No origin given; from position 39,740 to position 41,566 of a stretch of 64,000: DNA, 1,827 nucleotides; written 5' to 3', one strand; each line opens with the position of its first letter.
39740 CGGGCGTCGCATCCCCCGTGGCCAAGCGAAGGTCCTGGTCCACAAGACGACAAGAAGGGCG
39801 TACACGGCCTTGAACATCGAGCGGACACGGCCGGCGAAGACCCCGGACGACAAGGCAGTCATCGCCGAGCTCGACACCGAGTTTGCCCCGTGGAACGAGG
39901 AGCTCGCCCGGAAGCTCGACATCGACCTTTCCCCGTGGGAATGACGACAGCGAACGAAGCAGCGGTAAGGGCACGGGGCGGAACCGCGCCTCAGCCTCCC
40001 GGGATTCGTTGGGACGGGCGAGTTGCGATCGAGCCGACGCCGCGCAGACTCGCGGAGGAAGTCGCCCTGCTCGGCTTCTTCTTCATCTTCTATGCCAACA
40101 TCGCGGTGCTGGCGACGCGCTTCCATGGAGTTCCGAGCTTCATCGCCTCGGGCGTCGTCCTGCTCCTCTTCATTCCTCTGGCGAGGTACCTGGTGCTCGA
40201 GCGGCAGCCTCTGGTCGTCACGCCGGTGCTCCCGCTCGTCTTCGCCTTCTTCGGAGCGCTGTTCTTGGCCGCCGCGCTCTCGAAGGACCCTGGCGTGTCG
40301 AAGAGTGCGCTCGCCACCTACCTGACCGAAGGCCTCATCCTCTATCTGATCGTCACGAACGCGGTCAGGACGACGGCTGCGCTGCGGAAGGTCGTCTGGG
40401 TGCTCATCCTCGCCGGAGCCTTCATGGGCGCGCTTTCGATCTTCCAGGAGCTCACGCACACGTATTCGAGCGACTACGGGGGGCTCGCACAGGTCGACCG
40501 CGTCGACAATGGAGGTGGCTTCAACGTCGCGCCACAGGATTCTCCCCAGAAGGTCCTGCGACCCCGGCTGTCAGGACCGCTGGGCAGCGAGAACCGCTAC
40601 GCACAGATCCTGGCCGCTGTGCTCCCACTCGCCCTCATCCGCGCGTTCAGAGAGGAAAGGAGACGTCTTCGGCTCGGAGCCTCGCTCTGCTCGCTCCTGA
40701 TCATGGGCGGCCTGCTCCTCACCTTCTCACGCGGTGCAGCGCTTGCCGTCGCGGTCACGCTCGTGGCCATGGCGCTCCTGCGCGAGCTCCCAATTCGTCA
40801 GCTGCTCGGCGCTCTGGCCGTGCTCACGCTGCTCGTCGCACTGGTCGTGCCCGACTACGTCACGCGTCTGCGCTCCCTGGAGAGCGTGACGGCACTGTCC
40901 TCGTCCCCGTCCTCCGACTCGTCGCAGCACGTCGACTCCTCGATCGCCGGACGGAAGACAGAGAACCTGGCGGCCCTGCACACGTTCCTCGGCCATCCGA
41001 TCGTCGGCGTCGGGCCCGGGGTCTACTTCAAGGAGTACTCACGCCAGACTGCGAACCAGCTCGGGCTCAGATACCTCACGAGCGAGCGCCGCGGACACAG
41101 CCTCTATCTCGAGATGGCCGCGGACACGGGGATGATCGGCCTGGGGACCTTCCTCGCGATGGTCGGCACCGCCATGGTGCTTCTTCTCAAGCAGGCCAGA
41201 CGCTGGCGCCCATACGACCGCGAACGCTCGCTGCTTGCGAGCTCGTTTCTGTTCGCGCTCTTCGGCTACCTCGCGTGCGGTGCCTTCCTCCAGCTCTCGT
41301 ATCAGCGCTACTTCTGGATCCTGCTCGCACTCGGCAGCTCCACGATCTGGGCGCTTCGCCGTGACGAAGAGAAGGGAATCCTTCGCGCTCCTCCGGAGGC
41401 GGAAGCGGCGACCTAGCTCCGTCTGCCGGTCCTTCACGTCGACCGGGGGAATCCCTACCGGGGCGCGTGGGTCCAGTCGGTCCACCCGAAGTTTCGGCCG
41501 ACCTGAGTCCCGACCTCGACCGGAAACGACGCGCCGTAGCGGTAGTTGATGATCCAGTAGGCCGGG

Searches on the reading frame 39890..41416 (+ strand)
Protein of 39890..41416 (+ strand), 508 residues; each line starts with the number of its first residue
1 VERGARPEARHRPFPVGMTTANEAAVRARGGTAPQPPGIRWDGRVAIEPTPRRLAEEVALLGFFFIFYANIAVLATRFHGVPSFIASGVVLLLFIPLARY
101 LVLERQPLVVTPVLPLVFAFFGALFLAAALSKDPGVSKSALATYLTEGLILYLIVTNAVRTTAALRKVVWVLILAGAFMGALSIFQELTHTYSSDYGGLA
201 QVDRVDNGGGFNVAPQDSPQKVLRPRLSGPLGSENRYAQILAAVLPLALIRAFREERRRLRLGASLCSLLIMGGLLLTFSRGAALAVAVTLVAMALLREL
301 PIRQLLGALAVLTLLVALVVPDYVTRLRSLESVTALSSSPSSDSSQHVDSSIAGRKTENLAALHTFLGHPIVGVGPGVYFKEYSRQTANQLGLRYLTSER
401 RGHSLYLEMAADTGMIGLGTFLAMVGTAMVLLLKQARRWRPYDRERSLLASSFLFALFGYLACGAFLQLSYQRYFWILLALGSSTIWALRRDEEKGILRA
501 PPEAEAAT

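Call 53: search_protein_families(library=ncbifam, proteins=[window:39890-41416:+], max_evalue=0.001)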
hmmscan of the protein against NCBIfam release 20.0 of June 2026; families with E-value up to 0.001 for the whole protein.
window:39890-41416:+ (508 aa): 3 families
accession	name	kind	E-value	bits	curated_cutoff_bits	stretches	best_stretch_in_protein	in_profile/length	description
TIGR03097.1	PEP_O_lig_1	hypoth_equivalog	2.9e-19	69.2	188.1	1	231-481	164-399/408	putative O-glycosylation ligase, exosortase A system-associated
TIGR00947.1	2A73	equivalog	2.9e-16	59.5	366.4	1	78-469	30-402/425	IctB family putative bicarbonate transporter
NF012031.0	PRK15487.1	equivalog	9.1e-05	21.7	277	0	263-429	190-347/404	O-antigen ligase RfaL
